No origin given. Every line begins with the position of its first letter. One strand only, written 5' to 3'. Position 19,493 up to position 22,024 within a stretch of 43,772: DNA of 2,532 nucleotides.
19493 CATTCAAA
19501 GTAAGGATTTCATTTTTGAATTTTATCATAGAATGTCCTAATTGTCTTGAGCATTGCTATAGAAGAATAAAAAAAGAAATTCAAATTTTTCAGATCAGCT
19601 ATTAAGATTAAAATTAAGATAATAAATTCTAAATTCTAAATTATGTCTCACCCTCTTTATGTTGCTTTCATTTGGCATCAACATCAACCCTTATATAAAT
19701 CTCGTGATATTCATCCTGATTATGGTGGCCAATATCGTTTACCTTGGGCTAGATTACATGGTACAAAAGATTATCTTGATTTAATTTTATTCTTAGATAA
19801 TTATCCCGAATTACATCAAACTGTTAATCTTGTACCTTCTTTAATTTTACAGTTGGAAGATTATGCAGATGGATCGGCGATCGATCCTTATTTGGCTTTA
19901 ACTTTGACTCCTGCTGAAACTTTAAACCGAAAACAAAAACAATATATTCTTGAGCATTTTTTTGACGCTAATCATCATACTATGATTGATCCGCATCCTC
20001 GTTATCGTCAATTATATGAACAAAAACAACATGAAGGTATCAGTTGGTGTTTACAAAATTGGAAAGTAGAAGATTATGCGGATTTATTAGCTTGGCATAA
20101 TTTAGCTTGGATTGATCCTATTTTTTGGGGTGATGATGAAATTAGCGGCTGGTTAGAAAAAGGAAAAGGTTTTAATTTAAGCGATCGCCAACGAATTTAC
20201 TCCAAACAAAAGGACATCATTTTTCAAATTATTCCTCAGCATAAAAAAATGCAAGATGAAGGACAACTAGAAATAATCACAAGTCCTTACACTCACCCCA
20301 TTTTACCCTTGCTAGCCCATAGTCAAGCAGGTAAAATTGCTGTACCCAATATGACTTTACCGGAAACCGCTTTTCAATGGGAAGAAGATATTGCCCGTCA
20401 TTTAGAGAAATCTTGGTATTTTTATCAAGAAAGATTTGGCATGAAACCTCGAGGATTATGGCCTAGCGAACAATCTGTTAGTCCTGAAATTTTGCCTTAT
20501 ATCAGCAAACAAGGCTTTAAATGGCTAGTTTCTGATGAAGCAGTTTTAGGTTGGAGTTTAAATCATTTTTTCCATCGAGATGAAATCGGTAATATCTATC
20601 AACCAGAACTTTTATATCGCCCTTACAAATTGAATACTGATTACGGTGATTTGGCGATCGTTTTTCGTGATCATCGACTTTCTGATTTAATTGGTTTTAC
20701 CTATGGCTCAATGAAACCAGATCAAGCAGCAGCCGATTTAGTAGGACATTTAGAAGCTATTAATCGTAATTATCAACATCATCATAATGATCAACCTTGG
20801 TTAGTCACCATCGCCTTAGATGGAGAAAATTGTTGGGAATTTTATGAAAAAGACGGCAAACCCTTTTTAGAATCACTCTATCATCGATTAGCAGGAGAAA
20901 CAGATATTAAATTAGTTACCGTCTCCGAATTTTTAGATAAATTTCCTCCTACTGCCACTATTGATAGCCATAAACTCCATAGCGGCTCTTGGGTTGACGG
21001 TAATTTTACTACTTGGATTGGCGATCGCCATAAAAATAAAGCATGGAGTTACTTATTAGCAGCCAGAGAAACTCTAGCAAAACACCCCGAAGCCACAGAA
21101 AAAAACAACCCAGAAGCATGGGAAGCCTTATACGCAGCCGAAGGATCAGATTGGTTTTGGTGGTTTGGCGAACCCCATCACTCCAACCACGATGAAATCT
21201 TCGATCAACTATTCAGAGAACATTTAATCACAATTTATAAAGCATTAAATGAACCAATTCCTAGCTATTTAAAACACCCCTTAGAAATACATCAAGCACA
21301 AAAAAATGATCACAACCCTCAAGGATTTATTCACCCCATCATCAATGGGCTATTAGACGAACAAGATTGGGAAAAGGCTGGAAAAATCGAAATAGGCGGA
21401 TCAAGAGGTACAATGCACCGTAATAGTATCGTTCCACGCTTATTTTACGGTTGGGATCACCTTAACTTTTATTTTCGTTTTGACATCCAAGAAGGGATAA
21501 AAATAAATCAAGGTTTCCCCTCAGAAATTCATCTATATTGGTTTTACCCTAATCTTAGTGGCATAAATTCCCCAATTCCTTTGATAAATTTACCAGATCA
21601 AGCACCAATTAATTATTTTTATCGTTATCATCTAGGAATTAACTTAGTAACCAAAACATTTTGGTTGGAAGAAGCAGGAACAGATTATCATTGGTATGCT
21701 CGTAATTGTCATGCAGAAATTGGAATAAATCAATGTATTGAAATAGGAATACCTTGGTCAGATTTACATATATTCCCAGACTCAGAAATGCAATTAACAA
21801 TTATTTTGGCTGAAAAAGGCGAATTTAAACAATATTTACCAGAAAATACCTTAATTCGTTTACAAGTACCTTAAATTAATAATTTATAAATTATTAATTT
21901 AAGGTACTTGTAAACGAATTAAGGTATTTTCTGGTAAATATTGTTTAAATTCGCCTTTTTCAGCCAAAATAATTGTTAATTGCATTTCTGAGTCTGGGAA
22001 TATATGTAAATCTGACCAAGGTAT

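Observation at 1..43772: The entire window is a single spacer-less perfect palindrome (2 x 21,886 bp), most likely a fold-back assembly or read artefact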

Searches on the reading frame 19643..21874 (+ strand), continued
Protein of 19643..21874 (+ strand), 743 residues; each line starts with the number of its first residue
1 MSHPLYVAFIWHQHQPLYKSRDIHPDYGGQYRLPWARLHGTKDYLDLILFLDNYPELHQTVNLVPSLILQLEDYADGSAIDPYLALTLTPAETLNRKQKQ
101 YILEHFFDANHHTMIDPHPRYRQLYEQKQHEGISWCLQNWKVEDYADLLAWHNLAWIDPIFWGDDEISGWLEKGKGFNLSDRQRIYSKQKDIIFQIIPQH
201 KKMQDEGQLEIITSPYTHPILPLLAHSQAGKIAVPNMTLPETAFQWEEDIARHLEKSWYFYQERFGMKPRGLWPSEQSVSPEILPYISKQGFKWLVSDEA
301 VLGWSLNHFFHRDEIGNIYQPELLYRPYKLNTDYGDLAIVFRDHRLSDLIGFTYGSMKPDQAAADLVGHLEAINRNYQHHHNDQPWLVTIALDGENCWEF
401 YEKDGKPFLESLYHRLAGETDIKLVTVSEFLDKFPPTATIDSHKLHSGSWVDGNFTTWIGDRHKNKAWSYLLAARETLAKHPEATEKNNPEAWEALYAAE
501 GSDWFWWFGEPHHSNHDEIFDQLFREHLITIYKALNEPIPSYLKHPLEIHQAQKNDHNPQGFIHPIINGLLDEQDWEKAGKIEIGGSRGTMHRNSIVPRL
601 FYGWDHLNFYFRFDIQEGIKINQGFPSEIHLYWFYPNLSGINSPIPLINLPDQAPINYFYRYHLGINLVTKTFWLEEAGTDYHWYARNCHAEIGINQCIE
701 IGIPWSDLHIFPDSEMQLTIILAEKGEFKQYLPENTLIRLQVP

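Call 10: find_encoding_contigs(protein=P0006, flank=10000, max_places=3)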
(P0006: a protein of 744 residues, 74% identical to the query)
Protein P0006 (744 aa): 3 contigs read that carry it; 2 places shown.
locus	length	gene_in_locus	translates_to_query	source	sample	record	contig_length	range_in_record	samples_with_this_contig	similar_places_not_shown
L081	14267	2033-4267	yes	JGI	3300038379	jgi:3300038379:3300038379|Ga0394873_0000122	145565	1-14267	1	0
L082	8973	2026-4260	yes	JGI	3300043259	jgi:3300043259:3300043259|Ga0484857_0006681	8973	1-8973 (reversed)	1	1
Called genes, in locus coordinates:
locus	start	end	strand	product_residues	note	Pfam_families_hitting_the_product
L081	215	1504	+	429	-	PF00994:MoCF_biosynth, PF18146:CinA_KH, PF02464:CinA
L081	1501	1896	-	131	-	PF00072:Response_reg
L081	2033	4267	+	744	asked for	PF03065:Glyco_hydro_57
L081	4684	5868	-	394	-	PF00346:Complex1_49kDa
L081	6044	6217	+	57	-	-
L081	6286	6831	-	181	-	PF10502:Peptidase_S26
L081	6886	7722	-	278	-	PF03819:MazG, PF01503:PRA-PH (weak), PF03819:MazG (weak)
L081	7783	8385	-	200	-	PF09988:DUF2227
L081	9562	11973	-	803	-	PF00488:MutS_V, PF20297:MSSS, PF01713:Smr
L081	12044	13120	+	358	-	PF24780:WD40_MABP1-WDR62_1st, PF24814:WD40_Prp19, PF25173:Beta-prop_WDR3_1st, PF25174:Beta-prop_THOC3, PF25172:Beta-prop_WDR3_2nd, PF25175:Beta-prop_WDR5, PF24817:WD40_WDHD1_1st, PF23381:Beta-prop_IFT122_1st, +61 more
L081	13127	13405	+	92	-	PF11691:DUF3288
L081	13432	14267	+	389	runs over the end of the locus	PF02653:BPD_transp_2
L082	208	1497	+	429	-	PF00994:MoCF_biosynth, PF18146:CinA_KH, PF02464:CinA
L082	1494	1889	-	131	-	PF00072:Response_reg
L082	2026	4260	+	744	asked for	PF03065:Glyco_hydro_57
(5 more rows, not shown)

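Call 11: find_encoding_contigs(protein=P0002, flank=10000, max_places=3)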
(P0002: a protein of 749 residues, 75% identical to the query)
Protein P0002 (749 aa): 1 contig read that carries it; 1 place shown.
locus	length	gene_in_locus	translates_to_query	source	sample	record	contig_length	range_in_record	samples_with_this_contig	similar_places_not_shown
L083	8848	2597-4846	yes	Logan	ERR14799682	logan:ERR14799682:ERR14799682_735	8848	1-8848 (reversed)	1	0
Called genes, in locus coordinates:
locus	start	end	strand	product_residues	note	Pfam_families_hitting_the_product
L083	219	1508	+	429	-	PF00994:MoCF_biosynth, PF18146:CinA_KH, PF02464:CinA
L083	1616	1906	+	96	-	-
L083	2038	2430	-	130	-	PF00072:Response_reg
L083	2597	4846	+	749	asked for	PF03065:Glyco_hydro_57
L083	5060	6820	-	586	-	PF00924:MS_channel_2nd, PF21082:MS_channel_3rd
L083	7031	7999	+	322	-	PF13409:GST_N_2, PF00043:GST_C (weak), PF13410:GST_C_2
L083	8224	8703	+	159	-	PF00011:HSP20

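Call 20: search_protein_families(library=pfam, proteins=[window:19643-21871:+])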
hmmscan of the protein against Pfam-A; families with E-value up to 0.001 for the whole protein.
window:19643-21871:+ (743 aa): 1 family
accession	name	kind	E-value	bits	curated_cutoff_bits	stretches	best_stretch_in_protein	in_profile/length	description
PF03065.20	Glyco_hydro_57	-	1.2e-77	261.5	21.2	1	8-441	1-289/291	Glycosyl hydrolase family 57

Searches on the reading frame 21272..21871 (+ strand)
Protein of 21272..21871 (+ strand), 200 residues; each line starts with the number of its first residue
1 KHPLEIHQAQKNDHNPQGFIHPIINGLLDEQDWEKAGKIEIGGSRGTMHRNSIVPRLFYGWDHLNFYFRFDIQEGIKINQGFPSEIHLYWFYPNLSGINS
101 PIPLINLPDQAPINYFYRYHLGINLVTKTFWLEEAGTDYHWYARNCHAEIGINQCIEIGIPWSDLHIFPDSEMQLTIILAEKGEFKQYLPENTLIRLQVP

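Call 21: find_homologous_proteins(query=window:21272-21871:+, max_evalue=1e-20)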
Query window:21272-21871:+ (200 aa): 10 proteins with E <= 1e-20 among 49 candidates.
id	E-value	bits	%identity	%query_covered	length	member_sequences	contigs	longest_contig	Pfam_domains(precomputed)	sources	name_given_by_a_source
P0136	6.4e-78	279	58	99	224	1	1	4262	-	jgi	jgi:hypothetical protein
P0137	1.6e-75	271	56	99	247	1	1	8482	-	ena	-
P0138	1.0e-73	266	54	99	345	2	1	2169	-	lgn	-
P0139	1.9e-73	265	56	99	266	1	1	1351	-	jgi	jgi:alpha-amylase/alpha-mannosidase (GH57 family)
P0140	1.0e-72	262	52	100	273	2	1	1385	-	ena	-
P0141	2.6e-70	254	54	95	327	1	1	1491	-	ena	-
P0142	2.0e-69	252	53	96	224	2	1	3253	-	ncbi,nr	ncbi:MAG: glycoside hydrolase, partial [Kamptonema sp. SIO4C4]|nr:glycoside hydrolase [Kamptonema sp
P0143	5.3e-69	250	54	93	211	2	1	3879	-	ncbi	ncbi:MAG: glycoside hydrolase, partial [Leptolyngbyaceae cyanobacterium]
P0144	1.8e-66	242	50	100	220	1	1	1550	-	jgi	jgi:hypothetical protein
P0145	2.9e-55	205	51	92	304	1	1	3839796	-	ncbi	-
